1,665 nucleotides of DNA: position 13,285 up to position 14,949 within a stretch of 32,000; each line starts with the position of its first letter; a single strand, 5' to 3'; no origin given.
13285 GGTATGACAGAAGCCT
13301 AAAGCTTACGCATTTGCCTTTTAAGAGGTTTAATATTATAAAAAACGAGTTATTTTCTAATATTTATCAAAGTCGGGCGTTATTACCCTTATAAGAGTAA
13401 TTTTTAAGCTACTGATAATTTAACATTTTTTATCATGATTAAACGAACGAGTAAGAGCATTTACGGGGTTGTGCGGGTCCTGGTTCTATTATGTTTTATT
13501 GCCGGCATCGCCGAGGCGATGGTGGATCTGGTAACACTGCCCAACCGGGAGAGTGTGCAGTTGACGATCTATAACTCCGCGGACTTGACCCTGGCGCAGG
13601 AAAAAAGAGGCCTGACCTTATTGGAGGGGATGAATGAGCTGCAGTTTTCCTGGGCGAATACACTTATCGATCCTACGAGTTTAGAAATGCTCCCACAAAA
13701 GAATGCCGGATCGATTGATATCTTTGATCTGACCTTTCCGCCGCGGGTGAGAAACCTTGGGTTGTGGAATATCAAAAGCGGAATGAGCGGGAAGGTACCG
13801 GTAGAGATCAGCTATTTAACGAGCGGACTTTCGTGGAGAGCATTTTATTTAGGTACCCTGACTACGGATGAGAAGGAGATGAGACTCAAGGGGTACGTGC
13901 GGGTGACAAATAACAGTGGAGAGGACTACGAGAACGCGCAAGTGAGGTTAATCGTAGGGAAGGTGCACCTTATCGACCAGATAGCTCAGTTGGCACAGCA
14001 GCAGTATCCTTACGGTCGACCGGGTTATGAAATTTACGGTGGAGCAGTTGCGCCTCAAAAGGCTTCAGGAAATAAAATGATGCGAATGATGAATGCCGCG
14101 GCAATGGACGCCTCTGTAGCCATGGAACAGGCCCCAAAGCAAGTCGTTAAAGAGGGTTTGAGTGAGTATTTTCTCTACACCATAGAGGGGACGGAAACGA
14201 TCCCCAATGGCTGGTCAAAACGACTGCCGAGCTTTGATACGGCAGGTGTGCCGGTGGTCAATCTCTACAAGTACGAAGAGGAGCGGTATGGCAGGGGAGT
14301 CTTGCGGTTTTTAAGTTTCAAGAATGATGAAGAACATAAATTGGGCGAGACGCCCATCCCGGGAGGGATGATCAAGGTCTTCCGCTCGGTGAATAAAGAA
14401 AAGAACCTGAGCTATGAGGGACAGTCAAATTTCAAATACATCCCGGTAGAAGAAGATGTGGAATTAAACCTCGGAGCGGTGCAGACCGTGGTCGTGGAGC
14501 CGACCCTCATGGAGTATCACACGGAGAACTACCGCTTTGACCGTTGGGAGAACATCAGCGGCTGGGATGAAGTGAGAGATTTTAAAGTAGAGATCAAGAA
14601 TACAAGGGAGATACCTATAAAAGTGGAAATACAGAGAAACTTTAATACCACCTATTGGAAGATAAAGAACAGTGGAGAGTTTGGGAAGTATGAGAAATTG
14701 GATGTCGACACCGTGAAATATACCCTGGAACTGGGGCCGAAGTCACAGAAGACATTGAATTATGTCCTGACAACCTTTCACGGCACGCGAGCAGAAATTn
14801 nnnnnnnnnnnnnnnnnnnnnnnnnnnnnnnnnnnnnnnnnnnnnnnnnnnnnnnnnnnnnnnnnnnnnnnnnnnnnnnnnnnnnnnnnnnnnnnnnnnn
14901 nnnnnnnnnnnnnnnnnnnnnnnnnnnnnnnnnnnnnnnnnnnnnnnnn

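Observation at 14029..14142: Complete cassette swap in the middle of otherwise near-identical genes: Met-rich in A, charged in A'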

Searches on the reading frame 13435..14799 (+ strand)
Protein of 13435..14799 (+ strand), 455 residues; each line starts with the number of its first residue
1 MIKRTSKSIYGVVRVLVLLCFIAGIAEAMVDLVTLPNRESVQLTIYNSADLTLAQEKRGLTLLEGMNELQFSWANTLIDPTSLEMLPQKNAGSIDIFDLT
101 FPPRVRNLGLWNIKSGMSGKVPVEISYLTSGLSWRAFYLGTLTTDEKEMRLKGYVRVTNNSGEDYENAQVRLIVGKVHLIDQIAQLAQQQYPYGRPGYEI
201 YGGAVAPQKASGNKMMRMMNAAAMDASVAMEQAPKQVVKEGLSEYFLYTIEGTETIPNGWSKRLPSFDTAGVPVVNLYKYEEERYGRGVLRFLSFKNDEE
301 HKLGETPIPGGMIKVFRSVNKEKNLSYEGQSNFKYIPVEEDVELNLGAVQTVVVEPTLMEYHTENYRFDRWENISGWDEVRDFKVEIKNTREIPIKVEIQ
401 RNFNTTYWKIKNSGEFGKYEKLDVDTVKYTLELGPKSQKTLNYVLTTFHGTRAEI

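Call 5: search_protein_families(library=pfam, proteins=[window:13435-14799:+], max_evalue=0.01)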
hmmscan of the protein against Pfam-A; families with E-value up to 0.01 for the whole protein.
window:13435-14799:+ (455 aa): 1 family
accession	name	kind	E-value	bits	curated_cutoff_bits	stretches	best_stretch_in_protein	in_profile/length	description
PF13598.12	DUF4139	-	4.1e-12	46.7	31.8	1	123-403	1-153/205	Domain of unknown function (DUF4139)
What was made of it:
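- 13435..14802 (+): Gene A, an exported DUF4139 protein of 455 aa. Pfam PF13598 scores 46.7 bits against a cut-off of 31.8 (call 5).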

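Call 8: find_homologous_proteins(query=window:13435-14799:+, max_evalue=1e-10)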
Query window:13435-14799:+ (455 aa): 8000 proteins with E <= 1e-10 among 8000 candidates; the best 120 are listed.
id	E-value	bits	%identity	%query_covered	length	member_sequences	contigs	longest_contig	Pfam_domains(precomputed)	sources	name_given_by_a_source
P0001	1.1e-287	972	94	100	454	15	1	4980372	PF13598.13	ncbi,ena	-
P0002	3.4e-257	872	87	97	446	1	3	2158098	PF13598.13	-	-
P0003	3.6e-257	871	87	97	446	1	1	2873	PF13598.13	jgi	-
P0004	5.0e-255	864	87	96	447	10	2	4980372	PF13598.13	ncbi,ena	-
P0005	6.3e-254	861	87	96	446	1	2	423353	PF13598.13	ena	-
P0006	1.0e-250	850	85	96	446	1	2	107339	PF13598.13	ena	-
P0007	3.2e-236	802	78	100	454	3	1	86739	PF13598.13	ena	-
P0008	1.2e-226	771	87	85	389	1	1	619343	PF13598.13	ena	-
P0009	4.7e-222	756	87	85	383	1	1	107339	PF13598.13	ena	-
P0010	5.4e-209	713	71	100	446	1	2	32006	PF13598.13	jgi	jgi:hypothetical protein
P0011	5.8e-208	709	71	97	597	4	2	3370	PF13598.13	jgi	-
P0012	8.3e-208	709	71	97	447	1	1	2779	PF13598.13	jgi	-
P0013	1.5e-207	708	70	97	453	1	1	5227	PF13598.13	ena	-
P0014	1.5e-207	708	68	100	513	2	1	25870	PF13598.13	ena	-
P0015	2.3e-207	707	70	97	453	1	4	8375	PF13598.13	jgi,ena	-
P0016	2.0e-206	704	70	97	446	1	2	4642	PF13598.13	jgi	jgi:hypothetical protein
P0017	2.5e-206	704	70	97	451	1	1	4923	PF13598.13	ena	-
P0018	6.0e-206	703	84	81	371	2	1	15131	PF13598.13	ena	-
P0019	1.1e-205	702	69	97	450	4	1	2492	PF13598.13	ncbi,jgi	ncbi:MAG: DUF4139 domain-containing protein [Planctomycetota bacterium]|jgi:hypothetical protein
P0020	1.3e-205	702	70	97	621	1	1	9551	PF13598.13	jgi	jgi:hypothetical protein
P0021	1.5e-205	701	69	97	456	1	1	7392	PF13598.13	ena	-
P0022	1.5e-205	701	70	97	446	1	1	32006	PF13598.13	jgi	jgi:hypothetical protein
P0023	1.6e-205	701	70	96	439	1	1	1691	PF13598.13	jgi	-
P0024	2.0e-205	701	71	95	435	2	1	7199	PF13598.13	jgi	jgi:hypothetical protein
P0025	2.6e-205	701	69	97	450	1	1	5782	PF13598.13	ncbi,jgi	ncbi:MAG: DUF4139 domain-containing protein [Planctomycetota bacterium]|jgi:hypothetical protein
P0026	3.1e-205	700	70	97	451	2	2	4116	PF13598.13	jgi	-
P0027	3.3e-205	700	69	97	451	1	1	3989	PF13598.13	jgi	-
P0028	4.6e-205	700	71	97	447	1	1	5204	PF13598.13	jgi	-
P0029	4.7e-205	700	71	95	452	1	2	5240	PF13598.13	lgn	-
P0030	8.4e-205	699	70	97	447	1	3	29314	PF13598.13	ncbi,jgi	ncbi:MAG: DUF4139 domain-containing protein [Planctomycetota bacterium]|jgi:hypothetical protein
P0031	9.0e-205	699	69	97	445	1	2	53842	PF13598.13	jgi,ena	-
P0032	1.1e-204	699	70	95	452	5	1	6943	PF13598.13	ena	-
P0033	1.1e-204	698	70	95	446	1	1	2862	PF13598.13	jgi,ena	-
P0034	1.5e-204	698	69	97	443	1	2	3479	PF13598.13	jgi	-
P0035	1.8e-204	698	69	97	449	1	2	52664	PF13598.13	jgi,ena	-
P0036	1.9e-204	698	70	96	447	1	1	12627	PF13598.13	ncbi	-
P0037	2.1e-204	698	69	94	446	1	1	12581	PF13598.13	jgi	-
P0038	2.1e-204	698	71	96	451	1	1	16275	PF13598.13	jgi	jgi:hypothetical protein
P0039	2.2e-204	698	70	97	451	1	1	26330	PF13598.13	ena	-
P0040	6.0e-204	696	70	97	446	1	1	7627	PF13598.13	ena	-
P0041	6.5e-204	696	72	95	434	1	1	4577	PF13598.13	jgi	-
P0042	6.5e-204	696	70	95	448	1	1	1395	PF13598.13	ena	-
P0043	6.7e-204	696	69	97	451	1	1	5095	PF13598.13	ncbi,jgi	ncbi:MAG: DUF4139 domain-containing protein [Planctomycetota bacterium]|jgi:hypothetical protein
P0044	7.0e-204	696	69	97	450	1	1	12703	PF13598.13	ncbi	-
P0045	7.1e-204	696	70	97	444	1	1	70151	PF13598.13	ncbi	-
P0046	8.0e-204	696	68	97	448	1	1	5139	PF13598.13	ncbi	ncbi:MAG: DUF4139 domain-containing protein [Planctomycetota bacterium]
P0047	8.1e-204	696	70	97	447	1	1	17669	PF13598.13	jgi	-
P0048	8.4e-204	696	70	97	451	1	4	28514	PF13598.13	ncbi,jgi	ncbi:MAG: DUF4139 domain-containing protein [Planctomycetota bacterium]|jgi:hypothetical protein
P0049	8.6e-204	696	68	97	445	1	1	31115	PF13598.13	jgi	-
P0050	9.2e-204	695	70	97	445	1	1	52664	PF13598.13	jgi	-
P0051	9.3e-204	695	69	97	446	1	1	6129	PF13598.13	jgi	-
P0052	9.9e-204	695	71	95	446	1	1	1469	PF13598.13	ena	-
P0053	1.0e-203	695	69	97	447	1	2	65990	PF13598.13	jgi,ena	-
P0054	1.1e-203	695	69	97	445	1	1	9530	PF13598.13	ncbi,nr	ncbi:MAG: DUF4139 domain-containing protein [Sedimentisphaerales bacterium]|nr:DUF4139 domain-contai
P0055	1.2e-203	695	70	97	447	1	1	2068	PF13598.13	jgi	-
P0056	1.2e-203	695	70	97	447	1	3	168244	PF13598.13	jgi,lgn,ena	-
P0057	1.3e-203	695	69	97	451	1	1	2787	PF13598.13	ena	-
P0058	1.4e-203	695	70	97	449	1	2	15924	PF13598.13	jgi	-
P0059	1.6e-203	695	68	97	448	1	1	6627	PF13598.13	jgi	-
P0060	1.6e-203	695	69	97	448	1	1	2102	PF13598.13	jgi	jgi:hypothetical protein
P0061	1.7e-203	695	69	97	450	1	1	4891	PF13598.13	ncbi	ncbi:hypothetical protein ES703_41298 [subsurface metagenome]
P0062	1.8e-203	695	69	100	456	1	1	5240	PF13598.13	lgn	-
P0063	1.8e-203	694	69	97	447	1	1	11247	PF13598.13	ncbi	ncbi:DUF4139 domain-containing protein [Planctomycetota bacterium]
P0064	2.3e-203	694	68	97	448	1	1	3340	PF13598.13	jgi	-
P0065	2.3e-203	694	69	97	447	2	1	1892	PF13598.13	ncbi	-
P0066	2.4e-203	694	68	97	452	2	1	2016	PF13598.13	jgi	jgi:hypothetical protein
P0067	2.6e-203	694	69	100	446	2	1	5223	PF13598.13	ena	-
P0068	3.7e-203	693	68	97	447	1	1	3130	PF13598.13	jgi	-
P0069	3.9e-203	693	69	97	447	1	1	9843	PF13598.13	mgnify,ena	mgnify:CR=1 FL=1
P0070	4.1e-203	693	69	97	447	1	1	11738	PF13598.13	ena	-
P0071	4.8e-203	693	69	97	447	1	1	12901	PF13598.13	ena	-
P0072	4.9e-203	693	70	97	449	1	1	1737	PF13598.13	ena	-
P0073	4.9e-203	693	69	97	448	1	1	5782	PF13598.13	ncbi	ncbi:MAG: DUF4139 domain-containing protein [Planctomycetota bacterium]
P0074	4.9e-203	693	69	97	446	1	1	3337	PF13598.13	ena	-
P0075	5.5e-203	693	70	96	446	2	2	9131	PF13598.13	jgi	-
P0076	6.3e-203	693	69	97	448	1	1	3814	PF13598.13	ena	-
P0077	6.5e-203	693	69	97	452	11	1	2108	PF13598.13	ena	-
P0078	6.7e-203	693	70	97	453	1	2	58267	PF13598.13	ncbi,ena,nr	ncbi:MAG: DUF4139 domain-containing protein [Planctomycetes bacterium]|nr:DUF4139 domain-containing 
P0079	7.4e-203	692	69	97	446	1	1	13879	PF13598.13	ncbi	-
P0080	7.9e-203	692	70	97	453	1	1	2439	PF13598.13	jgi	jgi:hypothetical protein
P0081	8.3e-203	692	70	95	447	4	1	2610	PF13598.13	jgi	-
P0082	8.4e-203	692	68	97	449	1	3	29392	PF13598.13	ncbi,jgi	-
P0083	1.1e-202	692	68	97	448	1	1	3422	PF13598.13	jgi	jgi:hypothetical protein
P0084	1.3e-202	692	69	97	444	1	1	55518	PF13598.13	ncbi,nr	ncbi:MAG: DUF4139 domain-containing protein [Phycisphaerae bacterium]|nr:DUF4139 domain-containing p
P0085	1.3e-202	692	71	93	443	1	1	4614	PF13598.13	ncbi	-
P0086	1.3e-202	692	69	96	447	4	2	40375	PF13598.13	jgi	jgi:hypothetical protein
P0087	1.4e-202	692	69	97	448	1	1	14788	PF13598.13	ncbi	-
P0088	1.6e-202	691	69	97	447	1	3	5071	PF13598.13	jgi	jgi:hypothetical protein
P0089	1.7e-202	691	69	95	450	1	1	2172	PF13598.13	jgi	jgi:hypothetical protein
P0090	1.8e-202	691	68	98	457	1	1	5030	PF13598.13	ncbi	-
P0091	1.9e-202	691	69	95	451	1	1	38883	PF13598.13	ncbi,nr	ncbi:MAG: DUF4139 domain-containing protein [Sedimentisphaerales bacterium]|nr:DUF4139 domain-contai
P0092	1.9e-202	691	69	95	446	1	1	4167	PF13598.13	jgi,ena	-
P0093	1.9e-202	691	70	95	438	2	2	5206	PF13598.13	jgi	jgi:hypothetical protein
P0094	1.9e-202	691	68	97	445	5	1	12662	PF13598.13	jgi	jgi:hypothetical protein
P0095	2.0e-202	691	68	97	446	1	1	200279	PF13598.13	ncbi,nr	ncbi:MAG: DUF4139 domain-containing protein [Planctomycetes bacterium]|nr:DUF4139 domain-containing 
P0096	2.0e-202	691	69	97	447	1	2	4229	PF13598.13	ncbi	ncbi:MAG: DUF4139 domain-containing protein [Planctomycetota bacterium]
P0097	2.0e-202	691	70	95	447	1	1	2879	PF13598.13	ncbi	-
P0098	2.1e-202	691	68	97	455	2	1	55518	PF13598.13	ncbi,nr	ncbi:MAG: DUF4139 domain-containing protein [Phycisphaerae bacterium]|nr:DUF4139 domain-containing p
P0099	2.2e-202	691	71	94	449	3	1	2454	PF13598.13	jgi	-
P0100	2.3e-202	691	69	97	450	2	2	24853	PF13598.13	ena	-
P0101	2.7e-202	691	68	97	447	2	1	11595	PF13598.13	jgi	jgi:hypothetical protein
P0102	2.7e-202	691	69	97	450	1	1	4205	PF13598.13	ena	-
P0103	3.0e-202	690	69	96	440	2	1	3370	PF13598.13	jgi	-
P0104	3.2e-202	690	68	97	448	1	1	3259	PF13598.13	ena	-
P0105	3.2e-202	690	68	97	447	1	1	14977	PF13598.13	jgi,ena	-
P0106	3.2e-202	690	69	97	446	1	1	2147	PF13598.13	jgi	-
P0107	3.3e-202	690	69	96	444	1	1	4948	PF13598.13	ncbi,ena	-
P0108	3.4e-202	690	69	97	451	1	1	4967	PF13598.13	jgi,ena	-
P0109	3.6e-202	690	69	97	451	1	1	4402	PF13598.13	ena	-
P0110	3.7e-202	690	69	95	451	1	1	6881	PF13598.13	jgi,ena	-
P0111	3.7e-202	690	69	97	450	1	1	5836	PF13598.13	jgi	-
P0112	3.9e-202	690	68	97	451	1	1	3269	PF13598.13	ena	-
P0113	4.0e-202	690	70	95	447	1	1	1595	PF13598.13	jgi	-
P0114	4.3e-202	690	67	97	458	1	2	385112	PF13598.13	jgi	jgi:hypothetical protein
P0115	4.4e-202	690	69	97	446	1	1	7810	PF13598.13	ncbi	ncbi:MAG: DUF4139 domain-containing protein [Sedimentisphaerales bacterium]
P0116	4.6e-202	690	68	97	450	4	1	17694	PF13598.13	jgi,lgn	jgi:hypothetical protein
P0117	4.8e-202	690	70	97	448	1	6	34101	PF13598.13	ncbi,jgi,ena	-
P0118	5.0e-202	690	69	95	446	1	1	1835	PF13598.13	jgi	-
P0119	5.2e-202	690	69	97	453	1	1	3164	PF13598.13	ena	-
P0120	5.4e-202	690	69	97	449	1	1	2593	PF13598.13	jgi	-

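Call 14: find_encoding_contigs(protein=P0001, flank=10000, max_places=3)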
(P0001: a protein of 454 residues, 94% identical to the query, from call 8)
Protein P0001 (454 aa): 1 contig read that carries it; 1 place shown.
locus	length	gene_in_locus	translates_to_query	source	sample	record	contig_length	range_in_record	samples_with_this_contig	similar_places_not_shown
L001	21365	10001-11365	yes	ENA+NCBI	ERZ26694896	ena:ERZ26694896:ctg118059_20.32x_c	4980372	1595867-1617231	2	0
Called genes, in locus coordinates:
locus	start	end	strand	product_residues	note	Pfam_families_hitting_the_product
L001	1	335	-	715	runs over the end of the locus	PF07715:Plug, PF00593:TonB_dep_Rec_b-barrel, PF07642:BBP2 (faint)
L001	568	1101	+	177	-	PF01261:AP_endonuc_2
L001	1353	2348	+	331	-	PF00248:Aldo_ket_red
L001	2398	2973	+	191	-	PF01966:HD (weak)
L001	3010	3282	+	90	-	PF14026:SCO4226-like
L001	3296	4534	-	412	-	-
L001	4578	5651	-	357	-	-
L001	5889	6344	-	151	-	PF00571:CBS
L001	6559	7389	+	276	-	PF01370:Epimerase, PF02719:Polysacc_synt_2 (weak), PF16363:GDP_Man_Dehyd, PF13460:NAD_binding_10, PF01073:3Beta_HSD, PF07993:NAD_binding_4 (faint)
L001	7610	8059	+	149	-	PF00072:Response_reg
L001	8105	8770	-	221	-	PF03737:RraA-like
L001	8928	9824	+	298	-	PF00149:Metallophos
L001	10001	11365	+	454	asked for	PF13598:DUF4139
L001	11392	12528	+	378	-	-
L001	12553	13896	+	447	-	PF13598:DUF4139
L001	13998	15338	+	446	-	PF13598:DUF4139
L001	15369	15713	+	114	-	-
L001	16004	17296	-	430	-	PF01773:Nucleos_tra2_N, PF07670:Gate, PF07662:Nucleos_tra2_C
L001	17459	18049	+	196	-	PF00571:CBS (weak)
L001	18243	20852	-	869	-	PF14099:Polysacc_lyase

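Call 20: search_protein_families(library=ncbifam, proteins=[window:13435-14799:+], max_evalue=1)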
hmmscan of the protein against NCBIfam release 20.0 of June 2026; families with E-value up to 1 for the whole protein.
window:13435-14799:+ (455 aa): 1 family
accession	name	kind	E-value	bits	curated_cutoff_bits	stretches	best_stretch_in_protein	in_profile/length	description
TIGR02231.1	TIGR02231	subfamily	2.6e-11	42.9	112.6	1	118-403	190-465/524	mucoidy inhibitor MuiA family protein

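Call 21: search_solved_structures(query=A3, max_evalue=1)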
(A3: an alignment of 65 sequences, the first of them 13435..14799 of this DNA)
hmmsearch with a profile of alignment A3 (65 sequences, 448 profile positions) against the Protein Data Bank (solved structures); distinct sequences matched with E-value up to 1: 0.
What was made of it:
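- Tried and rejected: A sequence search of the PDB found nothing (call 21).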

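Call 22: predict_structure(alignment_id=A3)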
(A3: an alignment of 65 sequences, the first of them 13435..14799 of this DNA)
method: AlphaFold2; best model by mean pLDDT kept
length: 455 residues; sequences in the alignment: 65
mean_pLDDT: 49.9   pTM: 0.29
mean pLDDT of the five models: 49.9, 49.6, 45.1, 44.8, 40.8
residues with pLDDT >= 90: 1; 70-90: 144; 50-70: 61; < 50: 249
segments of 3 or more residues with pLDDT < 50: 1-5, 26-51, 74-76, 131-217, 223-320, 322-350
pLDDT, mean of each block of 10 residues (from residue 1): 53 81 48 30 29 61 73 56 75 74 62 76 68 32 29 23 23 23 34 32 36 47 46 31 21 26 25 27 29 31 31 28 33 26 28 73 86 86 80 71 79 70 76 79 85 75
secondary structure, 60 per line:
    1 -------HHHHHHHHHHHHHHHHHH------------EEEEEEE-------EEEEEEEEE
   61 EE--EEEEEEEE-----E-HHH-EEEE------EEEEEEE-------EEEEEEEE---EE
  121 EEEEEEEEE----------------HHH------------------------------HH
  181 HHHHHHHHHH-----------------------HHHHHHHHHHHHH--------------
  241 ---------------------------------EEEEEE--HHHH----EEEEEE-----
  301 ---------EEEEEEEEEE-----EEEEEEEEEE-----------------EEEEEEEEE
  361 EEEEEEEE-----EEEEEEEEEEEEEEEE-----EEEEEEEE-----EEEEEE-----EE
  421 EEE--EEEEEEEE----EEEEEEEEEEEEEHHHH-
elements in order: H8-25 E38-44 E52-62 E65-72 E84-87 E94-100 E108-115 E119-129 H179-190 H214-226 E274-279 H282-285 E290-295 E310-319 E325-334 E352-368 E374-389 E395-402 E408-413 E419-423 E426-433 E438-450 H451-454
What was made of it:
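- Tried and rejected: A shallow alignment of 65 sequences, all about 70% identical, failed with pLDDT 49.9 (call 22).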

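Call 23: find_related_loci(query=A3, collection=genome_contigs, flank=6000)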
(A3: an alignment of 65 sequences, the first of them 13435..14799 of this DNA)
Query A3 (455 aa) in genome_contigs; peptide patterns used: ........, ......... (x = any residue, [..] = any of these).
599 stretches matched a pattern (row limit reached: there are more); 579 encode a relative of the query (tblastn E <= 1e-3); the best 80 are kept; 78 distinct loci.
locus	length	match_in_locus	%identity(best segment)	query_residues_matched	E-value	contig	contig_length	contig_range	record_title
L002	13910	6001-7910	95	1-455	0e+0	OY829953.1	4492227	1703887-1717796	MAG: Opitutales bacterium isolate cf0dc631-26ae-4be7-9546-4b6096dd6533 genome assembly, chromosome: 1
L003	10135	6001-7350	68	2-454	0e+0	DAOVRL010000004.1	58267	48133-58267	MAG TPA_asm: Sedimentisphaerales bacterium isolate CSMAG_1600 CSMAG_1600_k141_1670384_length_58267_cov_45.3120, whole ge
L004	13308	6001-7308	68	15-454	0e+0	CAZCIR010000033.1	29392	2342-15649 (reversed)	MAG TPA_asm: uncultured Pirellulales bacterium isolate binchicken_co34_225 genome assembly, contig: NODE_2320_length_293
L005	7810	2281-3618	68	4-454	0e+0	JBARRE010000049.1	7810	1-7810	MAG: Sedimentisphaerales bacterium isolate MFD13433_ilm_asm_bin29 k127_1810, whole genome shotgun sequence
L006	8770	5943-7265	68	12-454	0e+0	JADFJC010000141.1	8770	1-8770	MAG: Planctomycetota bacterium isolate B3T3L8 B3T3L8_NODE2644, whole genome shotgun sequence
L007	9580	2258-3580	70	12-454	0e+0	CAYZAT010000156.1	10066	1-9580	MAG TPA_asm: uncultured Pirellulales bacterium isolate binchicken_co334_163 genome assembly, contig: NODE_12430_length_1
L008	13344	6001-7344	68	3-454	0e+0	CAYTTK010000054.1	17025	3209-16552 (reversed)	MAG TPA_asm: uncultured Pirellulales bacterium isolate SRP068000_co1_555 genome assembly, contig: NODE_5026_length_17025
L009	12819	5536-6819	71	26-454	0e+0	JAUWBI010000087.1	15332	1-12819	MAG: Phycisphaerae bacterium isolate CSMAG_1316 CSMAG_1316_k141_174729_length_15332_cov_18.7506, whole genome shotgun se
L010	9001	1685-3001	68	15-454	0e+0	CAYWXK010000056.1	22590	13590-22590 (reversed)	MAG TPA_asm: uncultured Pirellulales bacterium isolate binchicken_co103_415 genome assembly, contig: NODE_2142_length_22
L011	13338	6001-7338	67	4-454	0e+0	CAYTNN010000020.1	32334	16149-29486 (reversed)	MAG TPA_asm: uncultured Pirellulales bacterium isolate SRP178699_co2_413 genome assembly, contig: NODE_631_length_32334_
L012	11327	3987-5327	67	3-454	0e+0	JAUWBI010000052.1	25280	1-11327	MAG: Phycisphaerae bacterium isolate CSMAG_1316 CSMAG_1316_k141_1072230_length_25280_cov_22.9650, whole genome shotgun s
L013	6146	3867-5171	68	16-454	0e+0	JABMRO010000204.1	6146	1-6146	MAG: Planctomycetota bacterium isolate bin.397 k141_2042457, whole genome shotgun sequence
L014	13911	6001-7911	68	10-454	0e+0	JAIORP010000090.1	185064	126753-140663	MAG: Candidatus Omnitrophota bacterium isolate SMBSF21 20074_Bin_2_contigs_1_c_000000000002, whole genome shotgun sequen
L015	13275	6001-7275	70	25-454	0e+0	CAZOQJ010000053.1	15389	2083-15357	MAG TPA_asm: uncultured Pirellulales bacterium isolate binchicken_co196_100 genome assembly, contig: NODE_4891_length_15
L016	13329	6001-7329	67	12-454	0e+0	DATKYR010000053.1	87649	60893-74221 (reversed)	MAG TPA_asm: Sedimentisphaerales bacterium isolate SMAG_U14224 k141_3695976, whole genome shotgun sequence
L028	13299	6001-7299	69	23-454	0e+0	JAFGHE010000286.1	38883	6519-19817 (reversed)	MAG: Sedimentisphaerales bacterium isolate Zod_Metabat.1436 k87_13126562, whole genome shotgun sequence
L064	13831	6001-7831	65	11-454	0e+0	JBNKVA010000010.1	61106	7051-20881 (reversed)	MAG: Pontiella sp. isolate A1A2.bin.3.orig k141_153413, whole genome shotgun sequence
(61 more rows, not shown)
